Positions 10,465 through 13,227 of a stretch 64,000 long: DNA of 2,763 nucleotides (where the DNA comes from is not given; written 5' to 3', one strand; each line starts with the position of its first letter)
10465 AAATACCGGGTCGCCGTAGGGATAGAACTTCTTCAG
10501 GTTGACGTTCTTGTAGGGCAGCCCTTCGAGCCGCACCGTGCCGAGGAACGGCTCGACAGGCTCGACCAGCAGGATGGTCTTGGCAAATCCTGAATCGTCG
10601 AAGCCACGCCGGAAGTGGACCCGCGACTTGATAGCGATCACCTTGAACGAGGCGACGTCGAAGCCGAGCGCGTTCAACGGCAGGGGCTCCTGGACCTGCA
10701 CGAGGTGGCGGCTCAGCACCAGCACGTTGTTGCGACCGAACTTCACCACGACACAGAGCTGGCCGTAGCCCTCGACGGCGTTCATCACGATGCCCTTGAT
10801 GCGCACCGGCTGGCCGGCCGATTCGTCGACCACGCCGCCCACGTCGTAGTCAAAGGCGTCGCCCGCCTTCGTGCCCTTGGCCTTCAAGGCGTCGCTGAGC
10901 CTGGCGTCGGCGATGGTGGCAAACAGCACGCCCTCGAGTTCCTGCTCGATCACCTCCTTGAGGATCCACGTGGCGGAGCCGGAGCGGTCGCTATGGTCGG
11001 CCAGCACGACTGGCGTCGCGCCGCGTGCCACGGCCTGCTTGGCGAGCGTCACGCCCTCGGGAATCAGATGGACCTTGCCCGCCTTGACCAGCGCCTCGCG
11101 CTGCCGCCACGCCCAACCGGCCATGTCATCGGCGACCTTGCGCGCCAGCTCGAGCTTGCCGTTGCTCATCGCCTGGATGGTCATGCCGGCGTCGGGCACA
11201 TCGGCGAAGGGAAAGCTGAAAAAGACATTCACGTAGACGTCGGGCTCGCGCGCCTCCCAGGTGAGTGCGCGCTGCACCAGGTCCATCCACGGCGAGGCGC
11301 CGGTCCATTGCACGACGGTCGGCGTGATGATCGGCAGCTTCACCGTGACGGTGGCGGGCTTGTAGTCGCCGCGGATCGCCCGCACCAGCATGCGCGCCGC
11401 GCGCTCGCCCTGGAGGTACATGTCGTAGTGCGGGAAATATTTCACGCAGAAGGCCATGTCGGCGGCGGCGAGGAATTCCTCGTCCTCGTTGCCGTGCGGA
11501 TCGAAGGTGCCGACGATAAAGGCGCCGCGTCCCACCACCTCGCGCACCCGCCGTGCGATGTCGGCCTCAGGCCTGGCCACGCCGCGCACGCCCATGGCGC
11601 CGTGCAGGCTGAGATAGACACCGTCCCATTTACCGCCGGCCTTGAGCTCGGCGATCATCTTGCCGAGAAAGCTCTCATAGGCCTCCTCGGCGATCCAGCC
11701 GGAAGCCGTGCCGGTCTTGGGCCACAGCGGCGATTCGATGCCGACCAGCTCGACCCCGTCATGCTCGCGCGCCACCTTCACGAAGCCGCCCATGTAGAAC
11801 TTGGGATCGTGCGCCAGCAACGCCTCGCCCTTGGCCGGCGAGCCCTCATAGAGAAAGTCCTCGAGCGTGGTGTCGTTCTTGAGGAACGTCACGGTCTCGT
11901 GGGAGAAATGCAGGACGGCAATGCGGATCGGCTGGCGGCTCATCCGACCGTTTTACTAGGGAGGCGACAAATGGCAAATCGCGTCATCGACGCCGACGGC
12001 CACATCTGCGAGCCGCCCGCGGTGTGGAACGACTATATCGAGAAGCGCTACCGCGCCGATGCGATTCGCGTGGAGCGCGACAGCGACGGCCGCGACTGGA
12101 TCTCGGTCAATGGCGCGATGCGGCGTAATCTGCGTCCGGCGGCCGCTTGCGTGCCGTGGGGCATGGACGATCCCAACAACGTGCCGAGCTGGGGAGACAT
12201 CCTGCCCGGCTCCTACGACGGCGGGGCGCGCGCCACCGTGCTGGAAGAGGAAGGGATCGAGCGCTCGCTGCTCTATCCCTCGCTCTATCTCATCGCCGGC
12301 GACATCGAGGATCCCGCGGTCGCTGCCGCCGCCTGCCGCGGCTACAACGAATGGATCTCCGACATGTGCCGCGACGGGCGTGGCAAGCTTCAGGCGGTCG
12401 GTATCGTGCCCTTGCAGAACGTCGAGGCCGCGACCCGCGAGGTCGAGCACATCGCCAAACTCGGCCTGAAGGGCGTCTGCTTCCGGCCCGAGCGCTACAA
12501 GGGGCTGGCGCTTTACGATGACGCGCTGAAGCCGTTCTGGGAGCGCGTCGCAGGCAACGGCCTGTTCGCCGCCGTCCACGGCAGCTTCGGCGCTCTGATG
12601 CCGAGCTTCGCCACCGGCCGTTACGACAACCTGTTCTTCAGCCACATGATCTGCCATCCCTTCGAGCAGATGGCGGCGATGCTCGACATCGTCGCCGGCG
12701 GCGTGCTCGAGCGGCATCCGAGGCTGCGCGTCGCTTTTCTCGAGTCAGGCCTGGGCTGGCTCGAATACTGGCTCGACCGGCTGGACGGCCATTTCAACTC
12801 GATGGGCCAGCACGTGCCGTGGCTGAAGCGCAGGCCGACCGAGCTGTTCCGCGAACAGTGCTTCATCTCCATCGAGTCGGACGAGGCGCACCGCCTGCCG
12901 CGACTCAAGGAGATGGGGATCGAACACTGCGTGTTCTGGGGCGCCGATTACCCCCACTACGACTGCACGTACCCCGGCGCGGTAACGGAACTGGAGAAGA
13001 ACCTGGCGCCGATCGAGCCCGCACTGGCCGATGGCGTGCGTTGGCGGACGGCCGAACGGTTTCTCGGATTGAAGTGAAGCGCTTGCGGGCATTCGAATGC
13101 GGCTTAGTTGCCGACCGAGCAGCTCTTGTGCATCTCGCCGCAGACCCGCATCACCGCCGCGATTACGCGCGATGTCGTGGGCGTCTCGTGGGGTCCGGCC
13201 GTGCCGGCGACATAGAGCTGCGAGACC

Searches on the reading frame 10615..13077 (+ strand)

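Call 91: search_protein_families(library=pfam, proteins=[window:10615-13077:+], max_evalue=0.0001)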
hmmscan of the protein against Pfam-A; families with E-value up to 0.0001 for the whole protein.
window:10615-13077:+ (820 aa): 1 family
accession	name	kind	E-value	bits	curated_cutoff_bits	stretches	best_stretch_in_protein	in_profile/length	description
PF04909.20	Amidohydro_2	-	2.5e-22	80.4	26.4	1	500-819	11-289/289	Amidohydrolase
